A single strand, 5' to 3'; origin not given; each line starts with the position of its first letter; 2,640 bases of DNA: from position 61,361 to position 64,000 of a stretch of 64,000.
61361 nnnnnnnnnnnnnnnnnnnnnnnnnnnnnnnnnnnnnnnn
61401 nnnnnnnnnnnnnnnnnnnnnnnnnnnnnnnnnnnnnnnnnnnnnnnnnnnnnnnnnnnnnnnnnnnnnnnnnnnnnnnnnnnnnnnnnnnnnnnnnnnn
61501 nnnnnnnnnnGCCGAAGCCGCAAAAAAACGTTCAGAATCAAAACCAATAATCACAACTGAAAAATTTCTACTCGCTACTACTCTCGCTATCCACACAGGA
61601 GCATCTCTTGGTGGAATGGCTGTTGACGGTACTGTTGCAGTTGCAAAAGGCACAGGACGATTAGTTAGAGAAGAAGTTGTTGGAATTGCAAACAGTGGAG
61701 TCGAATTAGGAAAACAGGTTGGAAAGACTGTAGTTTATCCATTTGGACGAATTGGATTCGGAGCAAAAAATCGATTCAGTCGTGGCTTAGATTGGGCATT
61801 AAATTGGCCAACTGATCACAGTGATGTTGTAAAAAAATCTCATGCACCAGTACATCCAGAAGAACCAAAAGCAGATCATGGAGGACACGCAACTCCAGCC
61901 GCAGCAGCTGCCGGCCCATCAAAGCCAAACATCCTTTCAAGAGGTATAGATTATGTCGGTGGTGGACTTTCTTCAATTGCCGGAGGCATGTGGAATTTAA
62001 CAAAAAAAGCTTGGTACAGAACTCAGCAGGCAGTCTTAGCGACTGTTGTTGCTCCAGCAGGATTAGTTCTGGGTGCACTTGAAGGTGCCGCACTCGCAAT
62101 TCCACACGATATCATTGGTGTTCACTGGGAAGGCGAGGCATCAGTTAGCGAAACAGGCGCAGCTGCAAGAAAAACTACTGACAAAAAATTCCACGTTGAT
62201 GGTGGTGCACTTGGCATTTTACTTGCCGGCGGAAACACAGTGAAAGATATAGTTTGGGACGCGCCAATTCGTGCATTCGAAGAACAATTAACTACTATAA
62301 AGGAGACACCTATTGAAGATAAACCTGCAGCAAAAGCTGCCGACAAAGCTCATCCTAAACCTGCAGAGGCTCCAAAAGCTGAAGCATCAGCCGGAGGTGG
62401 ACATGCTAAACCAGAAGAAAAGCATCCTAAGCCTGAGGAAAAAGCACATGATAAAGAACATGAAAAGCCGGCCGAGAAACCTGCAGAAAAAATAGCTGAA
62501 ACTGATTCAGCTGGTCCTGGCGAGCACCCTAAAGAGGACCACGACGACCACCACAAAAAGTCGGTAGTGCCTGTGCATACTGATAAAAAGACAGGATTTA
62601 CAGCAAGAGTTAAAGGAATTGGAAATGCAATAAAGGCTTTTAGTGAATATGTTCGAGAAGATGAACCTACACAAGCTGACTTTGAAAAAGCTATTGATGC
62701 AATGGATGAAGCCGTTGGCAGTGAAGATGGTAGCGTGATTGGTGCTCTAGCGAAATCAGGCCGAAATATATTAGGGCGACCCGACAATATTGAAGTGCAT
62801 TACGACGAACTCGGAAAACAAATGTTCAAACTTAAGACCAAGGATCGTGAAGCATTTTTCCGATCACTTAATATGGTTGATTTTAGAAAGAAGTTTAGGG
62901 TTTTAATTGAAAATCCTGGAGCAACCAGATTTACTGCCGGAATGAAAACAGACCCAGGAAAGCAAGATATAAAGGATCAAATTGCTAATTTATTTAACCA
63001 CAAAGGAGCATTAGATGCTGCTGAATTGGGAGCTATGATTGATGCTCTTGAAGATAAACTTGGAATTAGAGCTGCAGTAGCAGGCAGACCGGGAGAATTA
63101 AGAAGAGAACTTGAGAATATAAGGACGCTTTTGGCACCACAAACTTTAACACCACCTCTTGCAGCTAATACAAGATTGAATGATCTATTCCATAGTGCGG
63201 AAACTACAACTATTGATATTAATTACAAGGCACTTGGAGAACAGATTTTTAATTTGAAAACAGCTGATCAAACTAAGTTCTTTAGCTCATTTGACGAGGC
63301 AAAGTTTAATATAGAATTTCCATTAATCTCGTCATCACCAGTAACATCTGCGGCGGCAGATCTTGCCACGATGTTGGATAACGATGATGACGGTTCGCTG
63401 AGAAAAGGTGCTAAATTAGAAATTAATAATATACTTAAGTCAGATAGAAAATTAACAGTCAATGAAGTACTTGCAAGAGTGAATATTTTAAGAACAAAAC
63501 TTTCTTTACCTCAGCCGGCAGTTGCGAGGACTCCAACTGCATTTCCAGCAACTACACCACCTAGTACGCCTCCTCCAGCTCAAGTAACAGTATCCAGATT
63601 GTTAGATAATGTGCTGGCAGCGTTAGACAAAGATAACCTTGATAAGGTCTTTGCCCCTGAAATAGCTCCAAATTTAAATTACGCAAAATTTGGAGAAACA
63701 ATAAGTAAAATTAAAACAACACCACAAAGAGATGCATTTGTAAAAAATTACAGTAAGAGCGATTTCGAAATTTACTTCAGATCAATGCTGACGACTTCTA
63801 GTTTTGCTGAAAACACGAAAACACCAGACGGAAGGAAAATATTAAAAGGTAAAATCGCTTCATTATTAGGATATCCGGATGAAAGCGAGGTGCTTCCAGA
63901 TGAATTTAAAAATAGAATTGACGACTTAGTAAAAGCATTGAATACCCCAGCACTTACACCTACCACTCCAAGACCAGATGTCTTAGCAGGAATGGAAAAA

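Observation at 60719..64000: Unlisted ORF of more than 1,094 codons: acidic head, Gly/Ala-rich hydrophobic core, His/Pro/Lys/Glu tract and diverged tandem modules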

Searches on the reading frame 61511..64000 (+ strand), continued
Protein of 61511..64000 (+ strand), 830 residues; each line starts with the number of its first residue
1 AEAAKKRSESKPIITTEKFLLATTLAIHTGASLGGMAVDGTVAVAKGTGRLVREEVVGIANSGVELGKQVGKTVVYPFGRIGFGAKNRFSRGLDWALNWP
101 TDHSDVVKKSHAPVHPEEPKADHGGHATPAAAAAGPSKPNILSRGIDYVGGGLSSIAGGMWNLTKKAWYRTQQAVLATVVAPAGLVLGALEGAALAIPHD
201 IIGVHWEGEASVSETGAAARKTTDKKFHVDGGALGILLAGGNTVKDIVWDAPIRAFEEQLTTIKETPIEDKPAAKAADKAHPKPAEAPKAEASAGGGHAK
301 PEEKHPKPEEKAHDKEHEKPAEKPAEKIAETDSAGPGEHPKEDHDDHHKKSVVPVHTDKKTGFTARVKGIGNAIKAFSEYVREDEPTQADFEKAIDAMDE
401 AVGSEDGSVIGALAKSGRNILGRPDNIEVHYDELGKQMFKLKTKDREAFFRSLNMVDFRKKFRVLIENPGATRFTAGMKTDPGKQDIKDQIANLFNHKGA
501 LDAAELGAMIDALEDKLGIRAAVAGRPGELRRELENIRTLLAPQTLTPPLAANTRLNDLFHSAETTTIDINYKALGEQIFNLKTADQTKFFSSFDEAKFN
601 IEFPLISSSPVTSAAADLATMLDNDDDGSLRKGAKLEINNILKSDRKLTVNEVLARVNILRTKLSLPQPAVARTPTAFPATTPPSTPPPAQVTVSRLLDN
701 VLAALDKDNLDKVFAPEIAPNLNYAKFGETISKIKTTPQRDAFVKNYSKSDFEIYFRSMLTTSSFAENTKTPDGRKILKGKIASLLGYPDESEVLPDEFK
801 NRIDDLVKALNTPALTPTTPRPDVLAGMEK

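Call 84: find_related_loci(query=A2, collection=metagenome_contigs, flank=6000)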
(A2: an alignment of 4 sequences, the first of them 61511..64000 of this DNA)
Query A2 (830 aa) in metagenome_contigs; peptide patterns used: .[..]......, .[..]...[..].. (x = any residue, [..] = any of these).
223 stretches matched a pattern, but none encodes a relative of the query by tblastn (E <= 1e-3).
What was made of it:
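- Tried and rejected: A2 patterns found no relatives in JGI metagenomes (call 84).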

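Call 87: search_protein_families(library=padloc, proteins=[P0010, L005:5415-7811:+, P0011, P0028], max_evalue=0.01)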
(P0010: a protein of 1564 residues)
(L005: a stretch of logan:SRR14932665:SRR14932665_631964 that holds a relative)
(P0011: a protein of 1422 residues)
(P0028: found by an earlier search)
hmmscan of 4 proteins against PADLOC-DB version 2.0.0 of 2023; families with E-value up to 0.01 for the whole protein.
P0010 (1564 aa): 0 families

L005:5415-7811:+ (799 aa): 0 families

P0011 (1422 aa): 0 families

P0028 (1599 aa): 0 families

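Call 88: search_protein_families(library=phrogs, proteins=[P0010, L005:5415-7811:+, P0011, P0028], max_evalue=0.01)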
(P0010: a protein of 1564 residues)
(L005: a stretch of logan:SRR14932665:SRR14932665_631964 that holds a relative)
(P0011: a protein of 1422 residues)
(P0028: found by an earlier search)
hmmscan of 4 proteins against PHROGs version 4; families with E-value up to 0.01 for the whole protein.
P0010 (1564 aa): 0 families

L005:5415-7811:+ (799 aa): 0 families

P0011 (1422 aa): 0 families

P0028 (1599 aa): 0 families

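Call 92: find_encoding_contigs(protein=P0009, flank=5000, max_places=1)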
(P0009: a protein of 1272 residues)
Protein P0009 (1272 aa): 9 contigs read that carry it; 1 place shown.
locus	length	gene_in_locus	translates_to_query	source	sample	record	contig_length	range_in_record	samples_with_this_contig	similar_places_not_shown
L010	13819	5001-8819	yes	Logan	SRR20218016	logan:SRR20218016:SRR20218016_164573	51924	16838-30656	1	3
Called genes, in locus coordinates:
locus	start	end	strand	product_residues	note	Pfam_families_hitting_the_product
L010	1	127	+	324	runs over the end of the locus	PF04909:Amidohydro_2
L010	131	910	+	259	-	PF01145:Band_7, PF13421:Band_7_1 (weak)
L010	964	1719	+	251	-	PF08501:Shikimate_dh_N, PF01408:GFO_IDH_MocA (faint), PF01488:Shikimate_DH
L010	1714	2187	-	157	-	PF01252:Peptidase_A8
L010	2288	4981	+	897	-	-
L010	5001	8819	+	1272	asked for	-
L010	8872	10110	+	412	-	PF01098:FTSW_RODA_SPOVE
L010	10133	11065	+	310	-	PF03033:Glyco_transf_28, PF04101:Glyco_tran_28_C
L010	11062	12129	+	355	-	PF00534:Glycos_transf_1, PF13692:Glyco_trans_1_4, PF13524:Glyco_trans_1_2 (weak)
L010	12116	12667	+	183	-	-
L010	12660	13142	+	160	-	-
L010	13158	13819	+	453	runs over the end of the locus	PF00919:UPF0004, PF04055:Radical_SAM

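Call 93: find_encoding_contigs(protein=P0005, flank=5000, max_places=1)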
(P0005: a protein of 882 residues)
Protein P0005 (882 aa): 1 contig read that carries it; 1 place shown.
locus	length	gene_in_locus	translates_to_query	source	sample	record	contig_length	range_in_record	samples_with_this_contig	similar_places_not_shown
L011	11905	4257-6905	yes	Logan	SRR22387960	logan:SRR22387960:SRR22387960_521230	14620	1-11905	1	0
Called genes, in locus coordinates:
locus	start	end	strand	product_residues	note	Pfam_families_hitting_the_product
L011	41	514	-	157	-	PF01252:Peptidase_A8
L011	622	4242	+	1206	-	-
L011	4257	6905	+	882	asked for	-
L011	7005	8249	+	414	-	PF01098:FTSW_RODA_SPOVE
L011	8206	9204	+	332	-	PF03033:Glyco_transf_28, PF04101:Glyco_tran_28_C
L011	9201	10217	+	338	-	PF00534:Glycos_transf_1, PF13692:Glyco_trans_1_4, PF13524:Glyco_trans_1_2 (weak)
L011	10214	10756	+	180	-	-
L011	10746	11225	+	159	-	PF04011:LemA (weak)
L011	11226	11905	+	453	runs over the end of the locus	PF00919:UPF0004, PF04055:Radical_SAM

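Call 94: find_encoding_contigs(protein=P0022, flank=5000, max_places=1)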
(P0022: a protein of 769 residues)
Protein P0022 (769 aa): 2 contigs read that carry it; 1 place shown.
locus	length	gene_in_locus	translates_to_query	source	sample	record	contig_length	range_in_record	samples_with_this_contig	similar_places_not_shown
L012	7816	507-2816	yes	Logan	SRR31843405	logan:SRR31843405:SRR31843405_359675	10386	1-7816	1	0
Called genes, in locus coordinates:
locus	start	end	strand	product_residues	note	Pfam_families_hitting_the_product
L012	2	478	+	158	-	?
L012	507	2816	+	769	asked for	-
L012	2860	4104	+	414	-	PF01098:FTSW_RODA_SPOVE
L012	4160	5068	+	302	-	PF03033:Glyco_transf_28, PF04101:Glyco_tran_28_C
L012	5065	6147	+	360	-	PF20706:GT4-conflict (weak), PF00534:Glycos_transf_1, PF13692:Glyco_trans_1_4, PF13524:Glyco_trans_1_2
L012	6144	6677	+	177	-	-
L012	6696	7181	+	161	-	-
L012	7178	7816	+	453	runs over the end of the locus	PF00919:UPF0004, PF04055:Radical_SAM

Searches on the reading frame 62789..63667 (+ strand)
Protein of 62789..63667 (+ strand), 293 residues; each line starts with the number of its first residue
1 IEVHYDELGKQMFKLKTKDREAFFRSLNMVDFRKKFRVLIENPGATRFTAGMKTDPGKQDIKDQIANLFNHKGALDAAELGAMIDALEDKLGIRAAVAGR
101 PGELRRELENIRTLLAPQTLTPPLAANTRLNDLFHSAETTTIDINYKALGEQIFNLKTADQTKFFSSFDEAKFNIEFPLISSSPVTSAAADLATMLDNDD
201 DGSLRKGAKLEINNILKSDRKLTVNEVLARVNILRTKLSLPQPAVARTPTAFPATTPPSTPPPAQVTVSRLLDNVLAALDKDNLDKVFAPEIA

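Call 47: predict_structure(alignment_id=A4)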
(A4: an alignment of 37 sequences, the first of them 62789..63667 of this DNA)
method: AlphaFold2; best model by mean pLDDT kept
length: 293 residues; sequences in the alignment: 37
mean_pLDDT: 88.7   pTM: 0.60
mean pLDDT of the five models: 88.7, 88.7, 86.4, 82.8, 82.7
residues with pLDDT >= 90: 215; 70-90: 41; 50-70: 33; < 50: 4
segments of 3 or more residues with pLDDT < 50: 121-124
pLDDT, mean of each block of 10 residues (from residue 1): 97 97 97 96 80 92 96 91 96 93 95 78 59 71 94 95 94 95 68 91 95 97 97 96 67 68 94 94 95 69
secondary structure, 60 per line:
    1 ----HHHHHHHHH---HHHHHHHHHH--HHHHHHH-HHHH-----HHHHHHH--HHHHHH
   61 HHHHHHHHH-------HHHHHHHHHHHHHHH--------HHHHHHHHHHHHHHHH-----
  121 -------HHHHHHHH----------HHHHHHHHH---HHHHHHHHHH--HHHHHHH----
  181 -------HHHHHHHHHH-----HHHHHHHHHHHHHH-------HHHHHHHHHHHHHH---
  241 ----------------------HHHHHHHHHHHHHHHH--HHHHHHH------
elements in order: H5-13 H17-26 H29-35 H37-40 H46-52 H55-69 H77-91 H100-115 H128-135 H146-154 H158-167 H170-176 H188-197 H203-216 H224-237 H263-278 H281-287
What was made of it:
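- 62789..63211 (+): Helical module 1 (residues 691-831). AlphaFold pLDDT mostly above 90 (call 47).
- The two-module AlphaFold model has mean pLDDT 88.7 and is all-helical (call 47). The module folds with high AlphaFold confidence (call 47).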

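Call 52: fold_search(model_id=the predicted structure, library=pdb)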
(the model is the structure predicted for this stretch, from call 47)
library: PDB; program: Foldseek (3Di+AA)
matches with E <= 10: 317; with E <= 0.001: 0
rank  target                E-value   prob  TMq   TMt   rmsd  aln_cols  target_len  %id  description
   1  1c7d_A                3.8e-01  0.15  0.15  0.16  22.3       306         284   14  DEOXY RHB1.2 (RECOMBINANT HEMOGLOBIN) (released 2000-06-30)
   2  1o1l_A                5.5e-01  0.13  0.15  0.15  23.0       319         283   14  Deoxy hemoglobin (A-GLY-C:V1M,L29W,H58Q; B,D:V1M) (released 2002-12-18)
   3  1o1j_A                8.0e-01  0.11  0.15  0.15  22.2       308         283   14  Deoxy hemoglobin (A-GLY-C:V1M,L29F,H58Q; B,D:V1M,L106W) (released 2002-12-18)
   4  1o1n_A                9.8e-01  0.10  0.15  0.16  22.2       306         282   14  Deoxy hemoglobin (A-GLYGLYGLY-C:V1M,L29W; B,D:V1M) (released 2002-12-18)
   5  9gcp_E                1.3e+00  0.08  0.13  0.15  23.3       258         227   12  ChREBP/14-3-3 complex stabilized by AMP (released 2025-08-13)
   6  7nmz_BA               1.4e+00  0.08  0.13  0.15  23.7       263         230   12  Structure of 14-3-3 eta in complex with Nedd4-2(335-455) containing two 14-3-3 binding motifs Ser342 and Ser448 (released 2021-07-21)
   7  9ew6_A                1.5e+00  0.06  0.13  0.15  23.6       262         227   11  Binary structure of 14-3-3s and BRAF phosphopeptide (pS365) (released 2025-04-16)
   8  4dx0_A                1.6e+00  0.07  0.13  0.15  22.8       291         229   10  Structure of the 14-3-3/PMA2 complex stabilized by a pyrazole derivative (released 2012-05-30)
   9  4bg6_A                1.6e+00  0.06  0.12  0.13  23.9       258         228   11  14-3-3 interaction with Rnd3 prenyl-phosphorylation motif (released 2013-05-29)
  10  6gkf_A                1.6e+00  0.06  0.11  0.13  23.1       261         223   10  Structure of 14-3-3 gamma in complex with caspase-2 14-3-3 binding motif Ser139 (released 2018-10-17)
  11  2b05_F                1.6e+00  0.06  0.12  0.14  23.5       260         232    9  Crystal Structure of 14-3-3 gamma in complex with a phosphoserine peptide (released 2005-10-11)
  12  2j9q_A                1.6e+00  0.06  0.12  0.12  22.3       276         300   15  A novel conformation for the TPR domain of pex5p (released 2007-04-17)
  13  5f0k_E                1.7e+00  0.08  0.16  0.13  20.6       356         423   11  Structure of VPS35 N terminal region (released 2016-12-07)
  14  9sa9_L                1.8e+00  0.06  0.12  0.14  23.7       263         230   10  14-3-3sigma protein binding to macrocycle 2 (released 2026-01-14)
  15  9zjr                  1.8e+00  0.06  0.13  0.05  20.4       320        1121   11  Human sterile alpha motif domain-containing protein 9 (SAMD9), monomer (released 2026-02-25)
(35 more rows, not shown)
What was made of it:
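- On Globin fold (prompted by the top Foldseek hits, tandem haemoglobins): Best E=0.38, probability 0.15, TM 0.15 (call 52).
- Tried and rejected: Rejected, with all hits at E above 1 (call 52).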

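Call 56: search_solved_structures(query=A4, max_evalue=10)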
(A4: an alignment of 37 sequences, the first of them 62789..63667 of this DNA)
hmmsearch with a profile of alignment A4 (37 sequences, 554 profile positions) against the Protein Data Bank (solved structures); distinct sequences matched with E-value up to 10: 5.
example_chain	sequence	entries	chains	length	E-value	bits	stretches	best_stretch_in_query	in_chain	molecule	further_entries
8a3k_UNK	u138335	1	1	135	0.14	14.3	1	218-293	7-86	sc-apCC-4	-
5zhy_A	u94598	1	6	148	0.3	13.2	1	350-404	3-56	Spike glycoprotein, Spike glycoprotein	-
6tep_A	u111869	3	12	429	0.87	11.7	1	318-413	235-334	Galactokinase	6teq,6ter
1f7y_A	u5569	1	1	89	1.1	11.4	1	469-517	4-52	30S RIBOSOMAL PROTEIN S15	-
1dk1_A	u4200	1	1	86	1.2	11.2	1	469-517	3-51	30S RIBOSOMAL PROTEIN S15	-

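Call 66: fold_search(model_id=the predicted structure, library=viral)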
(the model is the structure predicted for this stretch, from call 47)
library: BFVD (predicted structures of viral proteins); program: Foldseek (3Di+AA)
matches with E <= 10: 94; with E <= 0.001: 0
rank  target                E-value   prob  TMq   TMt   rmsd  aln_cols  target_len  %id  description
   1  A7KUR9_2              5.0e-01  0.11  0.14  0.06  24.2       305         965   12  (no name in the UniProt tables at hand)
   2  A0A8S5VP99            5.7e-01  0.12  0.16  0.08  17.7       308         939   13  (no name in the UniProt tables at hand)
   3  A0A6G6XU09            1.8e+00  0.06  0.13  0.07  28.0       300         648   13  Tail length tape measure protein [Salmonella phage P46FS4]
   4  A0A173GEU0            1.8e+00  0.06  0.13  0.09  19.2       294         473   14  Uncharacterized protein [Erwinia phage vB_EamM_Deimos-Minion]
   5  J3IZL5                1.9e+00  0.06  0.14  0.12  16.9       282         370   14  (no name in the UniProt tables at hand)
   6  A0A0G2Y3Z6            2.0e+00  0.06  0.15  0.10  17.4       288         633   10  Ankyrin repeat protein [Acanthamoeba polyphaga mimivirus Kroon]
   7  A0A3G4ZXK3            2.0e+00  0.04  0.13  0.07  21.6       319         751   13  Cullin 3B [Faunusvirus sp.]
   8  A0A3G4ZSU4            2.2e+00  0.06  0.13  0.13  21.1       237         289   12  Tetratricopeptide repeat protein [Edafosvirus sp.]
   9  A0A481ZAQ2            2.7e+00  0.06  0.14  0.16  21.4       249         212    9  MIF4G domain protein [Pithovirus LCPAC304]
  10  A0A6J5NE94            2.7e+00  0.05  0.13  0.10  21.3       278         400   15  Uncharacterized protein (Fragment) [uncultured Caudovirales phage]
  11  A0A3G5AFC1            2.8e+00  0.04  0.13  0.14  18.7       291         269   14  Uncharacterized protein [Solivirus sp.]
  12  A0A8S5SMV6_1          2.9e+00  0.04  0.12  0.04  25.6       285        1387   11  RNA polymerase [Podoviridae sp. ctIKM86]
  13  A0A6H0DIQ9            2.9e+00  0.04  0.14  0.14  20.6       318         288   11  RNA-dependent RNA polymerase [Messner virus]
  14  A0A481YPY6            3.0e+00  0.08  0.18  0.15  27.4       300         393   11  ribonucleoside-diphosphate reductase [Pithovirus LCDPAC02]
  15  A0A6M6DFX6            3.0e+00  0.03  0.14  0.09  20.5       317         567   11  (no name in the UniProt tables at hand)
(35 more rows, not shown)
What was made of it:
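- Two tape-measure proteins appear among the non-significant BFVD hits (call 66). BFVD hits have E of 0.5 or worse (call 66).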
